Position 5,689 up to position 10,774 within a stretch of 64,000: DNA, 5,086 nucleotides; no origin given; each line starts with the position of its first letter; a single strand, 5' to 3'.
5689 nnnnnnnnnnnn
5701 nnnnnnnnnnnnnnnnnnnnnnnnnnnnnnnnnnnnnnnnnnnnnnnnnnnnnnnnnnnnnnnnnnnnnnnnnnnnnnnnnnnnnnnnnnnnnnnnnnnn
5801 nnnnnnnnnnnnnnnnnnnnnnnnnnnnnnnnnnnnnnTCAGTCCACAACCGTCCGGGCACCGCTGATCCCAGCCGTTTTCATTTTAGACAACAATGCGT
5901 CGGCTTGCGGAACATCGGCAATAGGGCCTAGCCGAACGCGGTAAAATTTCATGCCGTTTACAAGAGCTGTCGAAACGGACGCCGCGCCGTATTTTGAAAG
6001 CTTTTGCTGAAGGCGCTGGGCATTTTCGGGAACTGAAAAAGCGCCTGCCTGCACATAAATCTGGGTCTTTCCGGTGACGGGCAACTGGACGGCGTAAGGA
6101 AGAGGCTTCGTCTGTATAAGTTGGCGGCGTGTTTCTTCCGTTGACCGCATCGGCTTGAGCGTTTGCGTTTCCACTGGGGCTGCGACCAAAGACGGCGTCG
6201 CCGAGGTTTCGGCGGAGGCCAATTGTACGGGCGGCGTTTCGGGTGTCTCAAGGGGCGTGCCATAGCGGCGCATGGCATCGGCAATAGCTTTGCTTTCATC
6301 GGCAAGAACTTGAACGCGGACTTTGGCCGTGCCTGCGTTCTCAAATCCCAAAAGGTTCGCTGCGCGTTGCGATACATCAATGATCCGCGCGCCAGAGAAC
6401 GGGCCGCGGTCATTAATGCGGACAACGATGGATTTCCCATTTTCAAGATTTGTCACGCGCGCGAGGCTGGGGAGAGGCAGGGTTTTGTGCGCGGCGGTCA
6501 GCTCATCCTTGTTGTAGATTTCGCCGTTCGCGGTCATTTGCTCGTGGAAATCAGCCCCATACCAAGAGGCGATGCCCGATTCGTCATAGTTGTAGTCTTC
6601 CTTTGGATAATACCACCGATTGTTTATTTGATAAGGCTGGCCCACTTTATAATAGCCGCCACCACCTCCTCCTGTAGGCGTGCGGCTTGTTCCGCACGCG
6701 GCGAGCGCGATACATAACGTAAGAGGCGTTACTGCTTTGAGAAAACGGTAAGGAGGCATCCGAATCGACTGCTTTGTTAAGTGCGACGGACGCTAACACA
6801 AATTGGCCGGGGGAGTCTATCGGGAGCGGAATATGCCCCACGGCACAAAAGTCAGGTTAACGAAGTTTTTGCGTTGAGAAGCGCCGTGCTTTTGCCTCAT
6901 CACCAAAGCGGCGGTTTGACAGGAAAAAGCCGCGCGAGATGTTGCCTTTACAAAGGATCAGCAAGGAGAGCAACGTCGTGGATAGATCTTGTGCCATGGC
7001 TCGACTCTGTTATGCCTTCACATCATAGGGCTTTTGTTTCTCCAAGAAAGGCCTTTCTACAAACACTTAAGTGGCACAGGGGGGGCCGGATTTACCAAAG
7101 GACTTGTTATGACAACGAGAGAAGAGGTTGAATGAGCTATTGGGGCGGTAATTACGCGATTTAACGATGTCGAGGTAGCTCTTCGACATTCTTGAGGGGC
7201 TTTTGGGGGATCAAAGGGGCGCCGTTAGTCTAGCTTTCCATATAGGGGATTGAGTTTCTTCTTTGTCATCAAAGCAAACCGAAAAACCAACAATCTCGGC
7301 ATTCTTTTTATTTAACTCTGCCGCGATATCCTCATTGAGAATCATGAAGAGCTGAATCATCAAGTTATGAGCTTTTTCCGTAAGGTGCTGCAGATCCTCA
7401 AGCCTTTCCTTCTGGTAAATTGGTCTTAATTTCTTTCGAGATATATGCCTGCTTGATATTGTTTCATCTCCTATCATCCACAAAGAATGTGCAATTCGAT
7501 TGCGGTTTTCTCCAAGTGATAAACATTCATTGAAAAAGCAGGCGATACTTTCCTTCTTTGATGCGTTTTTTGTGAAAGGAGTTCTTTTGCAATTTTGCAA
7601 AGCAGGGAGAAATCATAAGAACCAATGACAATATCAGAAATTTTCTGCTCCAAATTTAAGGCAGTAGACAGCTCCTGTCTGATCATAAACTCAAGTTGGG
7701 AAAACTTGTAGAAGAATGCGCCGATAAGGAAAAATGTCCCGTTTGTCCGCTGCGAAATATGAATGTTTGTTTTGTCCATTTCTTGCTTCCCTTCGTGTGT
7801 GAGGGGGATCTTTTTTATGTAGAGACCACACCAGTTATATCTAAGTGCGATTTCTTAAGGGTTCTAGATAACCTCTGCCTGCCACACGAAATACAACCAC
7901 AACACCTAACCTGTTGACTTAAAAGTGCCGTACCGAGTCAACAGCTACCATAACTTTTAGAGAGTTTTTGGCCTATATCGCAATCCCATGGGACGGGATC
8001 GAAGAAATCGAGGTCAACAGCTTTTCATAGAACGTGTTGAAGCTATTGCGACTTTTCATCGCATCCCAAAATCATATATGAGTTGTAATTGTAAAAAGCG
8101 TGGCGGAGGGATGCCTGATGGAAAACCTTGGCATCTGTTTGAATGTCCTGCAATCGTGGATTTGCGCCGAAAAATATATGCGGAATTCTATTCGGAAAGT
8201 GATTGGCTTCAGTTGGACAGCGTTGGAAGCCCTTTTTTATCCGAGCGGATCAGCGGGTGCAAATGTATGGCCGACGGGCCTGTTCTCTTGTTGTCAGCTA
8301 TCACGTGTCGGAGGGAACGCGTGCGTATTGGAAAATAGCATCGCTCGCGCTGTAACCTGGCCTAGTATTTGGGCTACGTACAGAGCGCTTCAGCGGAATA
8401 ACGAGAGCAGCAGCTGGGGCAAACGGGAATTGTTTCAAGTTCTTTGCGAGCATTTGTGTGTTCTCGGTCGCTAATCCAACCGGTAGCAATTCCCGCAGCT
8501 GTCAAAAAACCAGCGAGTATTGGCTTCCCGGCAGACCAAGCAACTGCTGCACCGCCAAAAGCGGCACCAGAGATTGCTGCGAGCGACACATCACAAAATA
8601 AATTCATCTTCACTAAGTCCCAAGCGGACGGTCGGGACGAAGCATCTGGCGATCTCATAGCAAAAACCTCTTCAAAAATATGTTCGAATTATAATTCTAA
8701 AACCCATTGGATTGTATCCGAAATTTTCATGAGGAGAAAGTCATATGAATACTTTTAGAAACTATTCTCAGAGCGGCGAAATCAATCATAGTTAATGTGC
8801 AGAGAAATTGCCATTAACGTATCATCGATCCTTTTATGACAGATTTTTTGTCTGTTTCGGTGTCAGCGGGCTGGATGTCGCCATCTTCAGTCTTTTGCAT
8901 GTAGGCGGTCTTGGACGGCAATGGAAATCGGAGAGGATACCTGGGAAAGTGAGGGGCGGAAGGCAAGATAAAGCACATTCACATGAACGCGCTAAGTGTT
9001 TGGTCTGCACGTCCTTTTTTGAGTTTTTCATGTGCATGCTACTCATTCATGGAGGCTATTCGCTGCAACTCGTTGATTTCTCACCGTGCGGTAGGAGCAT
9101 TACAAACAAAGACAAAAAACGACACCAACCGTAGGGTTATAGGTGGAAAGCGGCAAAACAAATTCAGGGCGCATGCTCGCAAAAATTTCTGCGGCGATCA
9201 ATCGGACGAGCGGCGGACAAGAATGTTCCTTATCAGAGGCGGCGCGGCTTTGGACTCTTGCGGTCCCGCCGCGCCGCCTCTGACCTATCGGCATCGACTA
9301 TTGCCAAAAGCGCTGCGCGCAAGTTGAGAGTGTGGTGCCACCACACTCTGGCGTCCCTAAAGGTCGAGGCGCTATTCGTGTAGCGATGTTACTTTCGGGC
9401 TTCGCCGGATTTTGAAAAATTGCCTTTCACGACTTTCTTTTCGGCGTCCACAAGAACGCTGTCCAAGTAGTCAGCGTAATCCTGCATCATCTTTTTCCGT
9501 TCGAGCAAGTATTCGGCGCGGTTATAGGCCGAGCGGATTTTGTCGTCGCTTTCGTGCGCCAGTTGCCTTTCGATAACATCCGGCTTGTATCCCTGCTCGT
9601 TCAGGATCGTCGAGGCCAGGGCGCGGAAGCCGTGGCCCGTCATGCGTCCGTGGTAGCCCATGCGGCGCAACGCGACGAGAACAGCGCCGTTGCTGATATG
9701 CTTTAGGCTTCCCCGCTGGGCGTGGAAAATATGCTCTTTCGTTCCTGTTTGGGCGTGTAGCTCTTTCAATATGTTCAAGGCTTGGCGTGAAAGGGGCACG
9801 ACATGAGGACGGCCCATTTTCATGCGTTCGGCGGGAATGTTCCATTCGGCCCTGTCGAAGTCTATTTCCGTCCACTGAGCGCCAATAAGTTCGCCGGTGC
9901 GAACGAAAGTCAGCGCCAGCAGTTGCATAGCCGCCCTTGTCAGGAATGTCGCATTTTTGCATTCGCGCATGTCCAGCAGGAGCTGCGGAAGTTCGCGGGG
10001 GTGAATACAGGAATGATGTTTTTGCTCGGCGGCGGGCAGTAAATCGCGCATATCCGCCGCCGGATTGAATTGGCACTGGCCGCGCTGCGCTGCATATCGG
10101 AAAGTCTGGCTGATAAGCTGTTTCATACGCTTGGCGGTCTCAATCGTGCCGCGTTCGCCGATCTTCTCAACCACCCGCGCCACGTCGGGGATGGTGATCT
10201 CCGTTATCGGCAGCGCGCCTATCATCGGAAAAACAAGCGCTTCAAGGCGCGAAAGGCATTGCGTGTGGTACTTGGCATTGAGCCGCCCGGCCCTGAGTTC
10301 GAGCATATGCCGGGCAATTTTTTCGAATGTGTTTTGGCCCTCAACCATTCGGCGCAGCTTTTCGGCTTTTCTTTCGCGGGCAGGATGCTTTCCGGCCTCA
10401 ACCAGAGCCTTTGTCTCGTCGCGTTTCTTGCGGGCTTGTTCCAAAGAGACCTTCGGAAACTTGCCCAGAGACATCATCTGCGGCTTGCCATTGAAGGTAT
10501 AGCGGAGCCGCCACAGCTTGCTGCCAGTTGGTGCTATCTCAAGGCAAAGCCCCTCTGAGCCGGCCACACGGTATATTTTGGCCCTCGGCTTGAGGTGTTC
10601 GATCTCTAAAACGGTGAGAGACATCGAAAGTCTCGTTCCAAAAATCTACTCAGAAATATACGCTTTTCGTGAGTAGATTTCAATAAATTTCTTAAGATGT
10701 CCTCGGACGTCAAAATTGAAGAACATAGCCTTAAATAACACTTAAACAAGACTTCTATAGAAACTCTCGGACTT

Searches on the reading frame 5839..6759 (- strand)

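Call 63: search_protein_families(library=pfam, proteins=[window:5839-6759:-], max_evalue=0.00001)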
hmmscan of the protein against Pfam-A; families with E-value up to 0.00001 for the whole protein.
window:5839-6759:- (306 aa): 2 families
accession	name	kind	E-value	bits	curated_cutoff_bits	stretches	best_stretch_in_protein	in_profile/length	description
PF03330.24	DPBB_1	-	4.3e-25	88.2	28.8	1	61-149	3-83/83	Lytic transglycolase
PF05036.18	SPOR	-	6e-17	62.2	21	1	234-300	5-72/76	SPOR domain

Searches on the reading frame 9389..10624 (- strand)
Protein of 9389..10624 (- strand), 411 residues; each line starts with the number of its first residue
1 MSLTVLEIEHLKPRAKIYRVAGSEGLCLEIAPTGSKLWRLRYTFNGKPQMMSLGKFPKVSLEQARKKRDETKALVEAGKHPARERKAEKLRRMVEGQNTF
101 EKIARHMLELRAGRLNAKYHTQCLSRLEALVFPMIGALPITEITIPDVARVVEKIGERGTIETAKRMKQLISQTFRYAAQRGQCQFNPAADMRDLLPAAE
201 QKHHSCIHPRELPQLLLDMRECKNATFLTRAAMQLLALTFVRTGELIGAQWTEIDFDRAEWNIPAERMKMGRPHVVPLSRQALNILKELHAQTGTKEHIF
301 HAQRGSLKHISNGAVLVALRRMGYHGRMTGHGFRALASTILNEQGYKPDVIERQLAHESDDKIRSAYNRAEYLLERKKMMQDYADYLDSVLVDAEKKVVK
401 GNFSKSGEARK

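Call 63: search_protein_families(library=pfam, proteins=[window:9389-10624:-], max_evalue=0.00001)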
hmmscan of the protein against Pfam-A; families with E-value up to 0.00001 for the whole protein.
window:9389-10624:- (411 aa): 3 families
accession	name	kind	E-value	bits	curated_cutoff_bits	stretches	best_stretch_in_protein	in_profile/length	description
PF22022.2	Phage_int_M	-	3.9e-27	94.8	27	1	100-194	1-95/96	Phage integrase central domain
PF00589.27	Phage_integrase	-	8.6e-24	84.7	27.1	1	210-371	6-169/172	Phage integrase family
PF13356.12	Arm-DNA-bind_3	-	3.3e-23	82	27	1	3-88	1-83/83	Arm DNA-binding domain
